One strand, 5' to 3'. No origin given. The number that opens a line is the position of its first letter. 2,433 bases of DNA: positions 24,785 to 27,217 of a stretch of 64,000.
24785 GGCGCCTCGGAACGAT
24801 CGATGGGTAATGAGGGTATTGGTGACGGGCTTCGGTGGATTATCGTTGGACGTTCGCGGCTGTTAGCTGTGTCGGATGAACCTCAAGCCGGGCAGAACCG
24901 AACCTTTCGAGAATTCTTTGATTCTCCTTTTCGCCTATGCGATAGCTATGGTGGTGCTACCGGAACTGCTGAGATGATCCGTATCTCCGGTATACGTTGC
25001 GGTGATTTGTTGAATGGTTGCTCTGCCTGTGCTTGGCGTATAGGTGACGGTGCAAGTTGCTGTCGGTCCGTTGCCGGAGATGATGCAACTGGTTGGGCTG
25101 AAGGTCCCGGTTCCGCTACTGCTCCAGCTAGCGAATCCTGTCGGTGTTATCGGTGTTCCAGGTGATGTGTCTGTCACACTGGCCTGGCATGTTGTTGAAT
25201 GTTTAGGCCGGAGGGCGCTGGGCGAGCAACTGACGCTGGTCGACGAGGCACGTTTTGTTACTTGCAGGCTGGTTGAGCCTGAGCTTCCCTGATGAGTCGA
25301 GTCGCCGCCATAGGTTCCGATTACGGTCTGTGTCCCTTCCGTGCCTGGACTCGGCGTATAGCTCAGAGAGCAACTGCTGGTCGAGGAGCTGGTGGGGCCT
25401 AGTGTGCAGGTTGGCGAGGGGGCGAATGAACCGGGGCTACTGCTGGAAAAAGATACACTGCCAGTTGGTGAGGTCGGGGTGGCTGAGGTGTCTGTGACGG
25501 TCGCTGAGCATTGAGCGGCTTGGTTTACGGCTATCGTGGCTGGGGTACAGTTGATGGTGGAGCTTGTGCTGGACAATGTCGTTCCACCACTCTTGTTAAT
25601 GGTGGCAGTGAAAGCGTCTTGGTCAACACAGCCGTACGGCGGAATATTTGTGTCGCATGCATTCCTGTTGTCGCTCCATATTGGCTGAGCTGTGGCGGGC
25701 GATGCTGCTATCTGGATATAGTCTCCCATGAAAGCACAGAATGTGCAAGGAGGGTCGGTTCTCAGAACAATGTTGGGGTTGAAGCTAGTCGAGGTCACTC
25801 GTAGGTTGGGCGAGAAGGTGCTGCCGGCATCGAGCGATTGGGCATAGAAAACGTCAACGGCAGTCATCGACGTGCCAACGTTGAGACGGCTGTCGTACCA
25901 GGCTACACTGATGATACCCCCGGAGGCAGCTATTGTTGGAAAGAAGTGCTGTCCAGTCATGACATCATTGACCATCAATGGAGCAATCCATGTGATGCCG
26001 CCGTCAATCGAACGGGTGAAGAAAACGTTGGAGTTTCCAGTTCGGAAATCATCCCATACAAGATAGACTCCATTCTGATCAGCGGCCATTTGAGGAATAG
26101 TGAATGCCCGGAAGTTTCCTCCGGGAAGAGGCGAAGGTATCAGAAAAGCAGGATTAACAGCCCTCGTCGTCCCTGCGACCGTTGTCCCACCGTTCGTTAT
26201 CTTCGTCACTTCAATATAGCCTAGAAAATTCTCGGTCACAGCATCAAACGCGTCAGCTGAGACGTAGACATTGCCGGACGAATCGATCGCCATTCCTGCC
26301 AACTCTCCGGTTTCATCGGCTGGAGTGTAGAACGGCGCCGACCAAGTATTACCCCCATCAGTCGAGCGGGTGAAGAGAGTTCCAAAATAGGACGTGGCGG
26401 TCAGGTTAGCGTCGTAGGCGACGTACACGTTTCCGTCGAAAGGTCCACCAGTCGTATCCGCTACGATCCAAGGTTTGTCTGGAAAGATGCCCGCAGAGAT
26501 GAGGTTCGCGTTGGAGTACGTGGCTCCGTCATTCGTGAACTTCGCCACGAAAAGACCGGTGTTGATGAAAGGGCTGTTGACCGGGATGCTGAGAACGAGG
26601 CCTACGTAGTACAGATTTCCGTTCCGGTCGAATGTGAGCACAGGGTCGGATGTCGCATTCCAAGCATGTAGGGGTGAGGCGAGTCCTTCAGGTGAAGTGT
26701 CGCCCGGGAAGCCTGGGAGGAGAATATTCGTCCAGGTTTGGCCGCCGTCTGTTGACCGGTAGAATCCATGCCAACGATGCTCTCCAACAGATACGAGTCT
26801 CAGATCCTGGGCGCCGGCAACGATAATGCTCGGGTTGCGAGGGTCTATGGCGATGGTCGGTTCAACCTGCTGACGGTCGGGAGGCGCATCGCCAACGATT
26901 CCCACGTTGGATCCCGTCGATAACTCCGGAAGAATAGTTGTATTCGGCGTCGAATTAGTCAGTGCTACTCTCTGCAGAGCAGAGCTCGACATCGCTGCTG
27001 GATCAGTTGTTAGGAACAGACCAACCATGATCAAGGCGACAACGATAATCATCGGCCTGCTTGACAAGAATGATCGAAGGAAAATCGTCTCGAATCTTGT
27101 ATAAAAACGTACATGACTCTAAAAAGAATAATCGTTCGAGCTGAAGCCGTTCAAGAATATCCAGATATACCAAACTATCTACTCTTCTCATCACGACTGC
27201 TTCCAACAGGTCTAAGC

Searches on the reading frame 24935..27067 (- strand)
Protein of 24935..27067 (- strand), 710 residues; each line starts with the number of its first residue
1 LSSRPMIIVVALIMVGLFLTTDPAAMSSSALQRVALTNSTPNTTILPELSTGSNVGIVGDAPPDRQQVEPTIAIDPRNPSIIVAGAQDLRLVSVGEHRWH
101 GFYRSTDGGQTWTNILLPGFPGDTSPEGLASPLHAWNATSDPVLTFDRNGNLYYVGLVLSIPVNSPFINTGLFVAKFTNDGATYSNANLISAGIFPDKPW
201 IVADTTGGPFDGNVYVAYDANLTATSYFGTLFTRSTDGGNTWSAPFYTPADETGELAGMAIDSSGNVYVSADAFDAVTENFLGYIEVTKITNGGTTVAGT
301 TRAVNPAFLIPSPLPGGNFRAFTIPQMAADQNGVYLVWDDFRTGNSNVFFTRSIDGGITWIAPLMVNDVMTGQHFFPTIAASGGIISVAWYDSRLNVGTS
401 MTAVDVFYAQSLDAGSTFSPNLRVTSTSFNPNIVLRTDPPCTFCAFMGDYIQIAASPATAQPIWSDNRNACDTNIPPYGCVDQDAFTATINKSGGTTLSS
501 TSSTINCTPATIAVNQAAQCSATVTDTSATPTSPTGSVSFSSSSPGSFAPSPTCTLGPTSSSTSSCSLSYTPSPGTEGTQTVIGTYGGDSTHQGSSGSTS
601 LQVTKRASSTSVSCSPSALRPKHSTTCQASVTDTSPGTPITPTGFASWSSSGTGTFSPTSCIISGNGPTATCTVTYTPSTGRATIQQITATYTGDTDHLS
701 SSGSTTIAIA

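Call 62: search_protein_families(library=pfam, proteins=[window:24935-27067:-], max_evalue=0.01)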
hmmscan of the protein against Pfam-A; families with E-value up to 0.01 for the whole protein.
window:24935-27067:- (710 aa): 4 families
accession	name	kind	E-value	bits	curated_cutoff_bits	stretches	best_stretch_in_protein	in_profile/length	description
PF16640.11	Big_3_5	-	1.9e-08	35.2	35.5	2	508-604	4-88/88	Bacterial Ig-like domain (group 3)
PF06739.17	SBBP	-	0.00073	19.9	20.5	0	258-270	17-29/38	Beta-propeller repeat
PF02012.26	BNR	-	0.0011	19.1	27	0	103-113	1-11/12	BNR/Asp-box repeat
PF13088.12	BNR_2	-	0.0022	17.8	31.4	0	233-246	85-98/277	BNR repeat-like domain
